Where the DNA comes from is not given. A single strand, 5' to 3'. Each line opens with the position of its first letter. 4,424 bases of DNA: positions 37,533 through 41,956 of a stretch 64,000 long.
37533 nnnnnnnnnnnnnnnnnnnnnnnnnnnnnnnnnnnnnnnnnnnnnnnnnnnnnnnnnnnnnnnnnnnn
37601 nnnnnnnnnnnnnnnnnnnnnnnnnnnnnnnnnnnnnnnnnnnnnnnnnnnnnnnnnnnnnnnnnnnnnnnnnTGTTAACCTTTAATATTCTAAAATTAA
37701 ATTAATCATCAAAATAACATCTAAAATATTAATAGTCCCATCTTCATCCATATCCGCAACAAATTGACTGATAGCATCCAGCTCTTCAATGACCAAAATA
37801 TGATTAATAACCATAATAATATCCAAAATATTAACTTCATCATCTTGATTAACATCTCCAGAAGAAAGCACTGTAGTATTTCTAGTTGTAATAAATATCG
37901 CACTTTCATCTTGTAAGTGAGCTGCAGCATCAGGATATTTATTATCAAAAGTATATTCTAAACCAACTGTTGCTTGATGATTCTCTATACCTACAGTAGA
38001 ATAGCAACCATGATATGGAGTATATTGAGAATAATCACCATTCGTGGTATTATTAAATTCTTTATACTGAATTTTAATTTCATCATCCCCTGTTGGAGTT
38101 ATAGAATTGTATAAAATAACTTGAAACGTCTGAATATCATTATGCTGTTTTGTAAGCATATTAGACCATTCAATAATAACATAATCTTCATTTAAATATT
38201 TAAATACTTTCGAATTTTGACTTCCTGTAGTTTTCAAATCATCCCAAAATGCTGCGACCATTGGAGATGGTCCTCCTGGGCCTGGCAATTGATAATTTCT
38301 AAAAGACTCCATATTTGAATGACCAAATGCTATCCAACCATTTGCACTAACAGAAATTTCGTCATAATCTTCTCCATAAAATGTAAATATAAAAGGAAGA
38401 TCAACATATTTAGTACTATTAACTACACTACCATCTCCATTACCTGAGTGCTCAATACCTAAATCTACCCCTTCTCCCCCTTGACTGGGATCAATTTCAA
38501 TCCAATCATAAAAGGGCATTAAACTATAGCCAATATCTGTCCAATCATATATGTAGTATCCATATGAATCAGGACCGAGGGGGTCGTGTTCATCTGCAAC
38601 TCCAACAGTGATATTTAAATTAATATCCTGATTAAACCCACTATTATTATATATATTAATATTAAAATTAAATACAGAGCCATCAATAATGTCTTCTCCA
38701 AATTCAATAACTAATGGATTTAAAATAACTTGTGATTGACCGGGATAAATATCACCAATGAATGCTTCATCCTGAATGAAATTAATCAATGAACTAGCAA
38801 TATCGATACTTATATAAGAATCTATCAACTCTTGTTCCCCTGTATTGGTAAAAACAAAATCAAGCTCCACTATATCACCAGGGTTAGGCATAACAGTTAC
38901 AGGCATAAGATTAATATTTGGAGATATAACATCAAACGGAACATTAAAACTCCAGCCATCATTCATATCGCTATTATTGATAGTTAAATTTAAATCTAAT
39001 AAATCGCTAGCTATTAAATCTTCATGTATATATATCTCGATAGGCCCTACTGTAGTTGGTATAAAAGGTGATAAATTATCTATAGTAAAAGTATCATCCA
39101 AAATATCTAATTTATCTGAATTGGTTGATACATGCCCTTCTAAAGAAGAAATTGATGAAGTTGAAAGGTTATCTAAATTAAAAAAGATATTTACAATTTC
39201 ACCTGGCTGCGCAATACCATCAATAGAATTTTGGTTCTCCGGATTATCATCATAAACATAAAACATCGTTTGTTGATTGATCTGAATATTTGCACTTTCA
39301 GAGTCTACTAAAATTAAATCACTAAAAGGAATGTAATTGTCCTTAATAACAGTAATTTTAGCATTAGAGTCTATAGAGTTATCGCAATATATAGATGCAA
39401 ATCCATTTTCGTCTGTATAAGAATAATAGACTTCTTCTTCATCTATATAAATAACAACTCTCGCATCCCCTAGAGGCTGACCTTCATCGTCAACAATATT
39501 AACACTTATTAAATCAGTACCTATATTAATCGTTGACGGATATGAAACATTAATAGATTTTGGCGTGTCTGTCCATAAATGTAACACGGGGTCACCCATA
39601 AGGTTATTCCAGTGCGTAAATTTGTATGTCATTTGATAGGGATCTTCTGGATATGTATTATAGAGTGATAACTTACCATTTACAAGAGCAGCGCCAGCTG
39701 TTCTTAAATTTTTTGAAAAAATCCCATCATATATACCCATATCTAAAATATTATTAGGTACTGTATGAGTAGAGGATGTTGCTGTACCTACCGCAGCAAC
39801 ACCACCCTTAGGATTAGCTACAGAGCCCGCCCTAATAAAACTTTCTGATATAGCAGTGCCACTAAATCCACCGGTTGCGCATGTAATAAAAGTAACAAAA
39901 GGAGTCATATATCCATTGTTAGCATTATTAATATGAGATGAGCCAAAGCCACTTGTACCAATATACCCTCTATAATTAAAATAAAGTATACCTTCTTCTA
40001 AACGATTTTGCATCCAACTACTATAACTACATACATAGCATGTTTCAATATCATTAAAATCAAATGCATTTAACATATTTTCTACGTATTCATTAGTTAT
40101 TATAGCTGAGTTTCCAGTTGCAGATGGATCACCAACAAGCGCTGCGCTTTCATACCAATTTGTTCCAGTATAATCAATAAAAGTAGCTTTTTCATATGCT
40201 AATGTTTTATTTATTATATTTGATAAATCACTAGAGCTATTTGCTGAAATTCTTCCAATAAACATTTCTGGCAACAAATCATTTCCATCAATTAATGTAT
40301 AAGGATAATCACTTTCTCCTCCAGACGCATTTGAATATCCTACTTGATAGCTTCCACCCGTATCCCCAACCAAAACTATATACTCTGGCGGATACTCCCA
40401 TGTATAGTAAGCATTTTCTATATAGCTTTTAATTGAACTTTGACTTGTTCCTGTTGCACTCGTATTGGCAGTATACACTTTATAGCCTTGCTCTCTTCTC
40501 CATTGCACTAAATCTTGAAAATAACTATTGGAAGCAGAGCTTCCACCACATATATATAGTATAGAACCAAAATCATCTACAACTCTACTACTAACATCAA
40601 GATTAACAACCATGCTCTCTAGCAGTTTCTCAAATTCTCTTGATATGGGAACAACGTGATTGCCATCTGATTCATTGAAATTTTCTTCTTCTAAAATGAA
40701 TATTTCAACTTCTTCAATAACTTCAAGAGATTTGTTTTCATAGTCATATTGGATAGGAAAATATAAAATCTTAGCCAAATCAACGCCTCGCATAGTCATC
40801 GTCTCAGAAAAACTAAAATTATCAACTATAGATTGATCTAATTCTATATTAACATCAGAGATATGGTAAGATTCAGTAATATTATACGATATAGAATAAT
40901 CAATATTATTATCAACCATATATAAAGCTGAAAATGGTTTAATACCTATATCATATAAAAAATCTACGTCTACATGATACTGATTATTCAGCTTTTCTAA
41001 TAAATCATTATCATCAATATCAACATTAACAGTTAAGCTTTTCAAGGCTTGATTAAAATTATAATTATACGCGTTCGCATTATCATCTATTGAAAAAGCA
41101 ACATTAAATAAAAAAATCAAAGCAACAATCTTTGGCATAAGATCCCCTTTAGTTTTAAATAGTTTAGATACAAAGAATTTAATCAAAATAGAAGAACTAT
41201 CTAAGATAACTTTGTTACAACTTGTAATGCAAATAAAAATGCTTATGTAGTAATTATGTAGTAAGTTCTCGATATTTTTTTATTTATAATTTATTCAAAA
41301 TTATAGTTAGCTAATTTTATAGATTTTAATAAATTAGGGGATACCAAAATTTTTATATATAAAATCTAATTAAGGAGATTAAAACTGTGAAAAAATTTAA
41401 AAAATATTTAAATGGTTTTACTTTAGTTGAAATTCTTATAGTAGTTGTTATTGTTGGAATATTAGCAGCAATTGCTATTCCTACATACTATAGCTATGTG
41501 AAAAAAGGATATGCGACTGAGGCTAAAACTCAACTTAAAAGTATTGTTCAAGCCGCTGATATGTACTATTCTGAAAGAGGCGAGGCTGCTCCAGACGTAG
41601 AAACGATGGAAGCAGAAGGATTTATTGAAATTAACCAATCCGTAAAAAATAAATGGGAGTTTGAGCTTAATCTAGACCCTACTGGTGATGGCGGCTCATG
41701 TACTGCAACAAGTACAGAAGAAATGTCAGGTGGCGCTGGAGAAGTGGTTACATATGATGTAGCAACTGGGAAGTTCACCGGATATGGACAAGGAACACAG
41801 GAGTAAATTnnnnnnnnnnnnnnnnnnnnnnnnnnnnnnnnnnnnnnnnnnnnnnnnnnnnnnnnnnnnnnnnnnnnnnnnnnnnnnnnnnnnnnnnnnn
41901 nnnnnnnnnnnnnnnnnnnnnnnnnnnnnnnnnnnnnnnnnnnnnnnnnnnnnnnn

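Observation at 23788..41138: Ten-gene operon embedding poly-gamma-glutamate synthesis among dockerin-tagged C25-like and M14 exoproteins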

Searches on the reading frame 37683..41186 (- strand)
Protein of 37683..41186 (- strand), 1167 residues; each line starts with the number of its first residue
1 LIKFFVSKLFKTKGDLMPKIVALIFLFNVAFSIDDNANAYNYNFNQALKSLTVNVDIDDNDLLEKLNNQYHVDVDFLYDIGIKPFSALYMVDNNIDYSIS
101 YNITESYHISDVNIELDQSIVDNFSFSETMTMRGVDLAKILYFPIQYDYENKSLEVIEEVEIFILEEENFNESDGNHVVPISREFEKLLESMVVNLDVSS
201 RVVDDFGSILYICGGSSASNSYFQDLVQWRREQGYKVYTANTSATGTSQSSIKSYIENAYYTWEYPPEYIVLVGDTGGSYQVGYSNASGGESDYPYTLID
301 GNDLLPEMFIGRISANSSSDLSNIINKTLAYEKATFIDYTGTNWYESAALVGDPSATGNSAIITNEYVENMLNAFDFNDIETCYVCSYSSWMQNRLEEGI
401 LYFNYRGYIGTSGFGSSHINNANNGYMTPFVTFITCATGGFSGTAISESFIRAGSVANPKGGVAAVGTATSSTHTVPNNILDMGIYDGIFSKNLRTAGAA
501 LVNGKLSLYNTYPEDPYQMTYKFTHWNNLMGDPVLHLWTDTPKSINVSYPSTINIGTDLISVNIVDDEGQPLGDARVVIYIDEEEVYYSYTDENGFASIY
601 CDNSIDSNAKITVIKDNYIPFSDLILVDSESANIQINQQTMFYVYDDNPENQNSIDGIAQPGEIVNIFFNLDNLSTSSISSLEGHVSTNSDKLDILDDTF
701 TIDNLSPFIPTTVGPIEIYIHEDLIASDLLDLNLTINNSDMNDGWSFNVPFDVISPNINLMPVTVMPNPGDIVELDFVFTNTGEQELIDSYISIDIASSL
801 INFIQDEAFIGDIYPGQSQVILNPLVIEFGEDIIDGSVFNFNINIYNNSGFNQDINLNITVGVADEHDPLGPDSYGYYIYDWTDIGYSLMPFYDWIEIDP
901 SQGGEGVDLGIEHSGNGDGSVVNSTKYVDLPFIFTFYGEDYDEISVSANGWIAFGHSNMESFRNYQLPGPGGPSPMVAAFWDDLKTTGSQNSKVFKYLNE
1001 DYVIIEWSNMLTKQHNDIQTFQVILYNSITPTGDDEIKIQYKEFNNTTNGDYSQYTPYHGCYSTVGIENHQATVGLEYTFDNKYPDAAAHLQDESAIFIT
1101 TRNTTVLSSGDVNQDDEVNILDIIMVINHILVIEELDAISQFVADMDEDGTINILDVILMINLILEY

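Call 4: search_protein_families(library=pfam, proteins=[window:37683-41186:-], max_evalue=0.01)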
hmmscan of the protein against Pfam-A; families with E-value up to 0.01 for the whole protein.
window:37683-41186:- (1167 aa): 4 families
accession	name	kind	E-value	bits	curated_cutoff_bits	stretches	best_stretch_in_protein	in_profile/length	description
PF01364.23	Peptidase_C25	-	1.4e-51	176.3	23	1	217-536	7-373/374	Peptidase family C25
PF00404.24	Dockerin_1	-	2.3e-12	47.4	22.9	1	1110-1165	2-57/57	Dockerin type I domain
PF06119.19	NIDO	-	0.0002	21.9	25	1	943-995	2-49/186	Nidogen-like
PF24107.1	DUF7382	-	0.0056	17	27.4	0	551-599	13-64/65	Domain of unknown function (DUF7382)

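Call 5: search_protein_families(library=ncbifam, proteins=[window:37683-41186:-], max_evalue=0.01)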
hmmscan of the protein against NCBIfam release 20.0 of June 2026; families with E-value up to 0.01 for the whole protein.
window:37683-41186:- (1167 aa): 0 families

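Call 24: search_solved_structures(query=window:37683-41138:-, max_evalue=0.01, show_alignments=3)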
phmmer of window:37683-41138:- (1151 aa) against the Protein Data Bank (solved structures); distinct sequences matched with E-value up to 0.01: 6.
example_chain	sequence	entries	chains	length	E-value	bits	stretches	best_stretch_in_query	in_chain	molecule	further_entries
4ief_B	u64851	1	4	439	4.9e-26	94.3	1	207-546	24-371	Gingipain R2 Mature Domain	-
1cvr_A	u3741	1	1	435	6.3e-26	93.9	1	207-546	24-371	GINGIPAIN R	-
4tkx_L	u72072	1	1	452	1.2e-10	43.4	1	208-392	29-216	Lys-gingipain W83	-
4rbm_A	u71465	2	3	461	1.6e-10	42.9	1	208-392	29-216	Lys-gingipain W83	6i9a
2ccl_B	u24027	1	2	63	0.0036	18.6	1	1093-1149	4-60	ENDO-1,4-BETA-XYLANASE Y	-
1ohz_B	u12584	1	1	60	0.0068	17.7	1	1094-1149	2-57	ENDO-1,4-BETA-XYLANASE Y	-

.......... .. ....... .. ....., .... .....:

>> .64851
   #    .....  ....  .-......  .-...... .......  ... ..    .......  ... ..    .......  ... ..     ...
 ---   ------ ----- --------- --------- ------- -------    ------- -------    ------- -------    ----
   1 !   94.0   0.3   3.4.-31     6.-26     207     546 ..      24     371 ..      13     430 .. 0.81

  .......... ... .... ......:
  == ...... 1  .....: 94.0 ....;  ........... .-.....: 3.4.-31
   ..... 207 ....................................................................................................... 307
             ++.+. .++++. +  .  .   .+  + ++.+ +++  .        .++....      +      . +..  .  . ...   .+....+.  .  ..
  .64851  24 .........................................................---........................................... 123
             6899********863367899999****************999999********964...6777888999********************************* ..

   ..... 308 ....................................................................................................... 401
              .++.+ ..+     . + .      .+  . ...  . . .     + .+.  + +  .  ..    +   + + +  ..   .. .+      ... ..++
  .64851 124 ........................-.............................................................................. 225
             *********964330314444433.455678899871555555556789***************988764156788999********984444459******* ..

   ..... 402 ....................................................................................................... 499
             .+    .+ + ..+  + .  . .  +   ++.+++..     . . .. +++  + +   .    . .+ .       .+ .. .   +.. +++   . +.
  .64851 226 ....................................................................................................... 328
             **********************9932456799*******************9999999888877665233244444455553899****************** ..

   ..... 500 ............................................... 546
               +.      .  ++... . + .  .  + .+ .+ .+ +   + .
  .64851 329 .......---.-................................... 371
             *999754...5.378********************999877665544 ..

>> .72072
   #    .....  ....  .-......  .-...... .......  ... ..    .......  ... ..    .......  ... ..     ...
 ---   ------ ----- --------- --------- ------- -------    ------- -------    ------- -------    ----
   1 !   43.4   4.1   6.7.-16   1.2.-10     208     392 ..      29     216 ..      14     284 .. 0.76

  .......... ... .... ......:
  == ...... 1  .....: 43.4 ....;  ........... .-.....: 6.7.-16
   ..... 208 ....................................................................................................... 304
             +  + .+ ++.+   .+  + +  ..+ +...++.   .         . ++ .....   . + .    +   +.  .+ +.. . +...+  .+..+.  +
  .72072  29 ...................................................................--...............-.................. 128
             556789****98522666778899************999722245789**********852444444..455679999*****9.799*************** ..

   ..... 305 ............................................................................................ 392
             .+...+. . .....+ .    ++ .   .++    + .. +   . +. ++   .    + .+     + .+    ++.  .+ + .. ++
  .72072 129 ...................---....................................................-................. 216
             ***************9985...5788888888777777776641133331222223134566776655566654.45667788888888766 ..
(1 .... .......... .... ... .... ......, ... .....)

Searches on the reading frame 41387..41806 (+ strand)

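Call 23: search_protein_families(library=pfam, proteins=[window:41387-41806:+], max_evalue=0.01)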
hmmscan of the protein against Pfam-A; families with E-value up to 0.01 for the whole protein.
window:41387-41806:+ (139 aa): 3 families
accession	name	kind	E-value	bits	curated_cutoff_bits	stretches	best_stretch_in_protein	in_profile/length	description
PF07963.17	N_methyl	-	8.3e-08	31.9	21.2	1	9-31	5-27/27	Prokaryotic N-terminal methylation motif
PF16732.10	ComP_DUS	-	0.00046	21.4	27.3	1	32-94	1-60/87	Type IV minor pilin ComP, DNA uptake sequence receptor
PF13858.11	DUF4199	-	0.0024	18.8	32.3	1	16-74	70-128/165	Protein of unknown function (DUF4199)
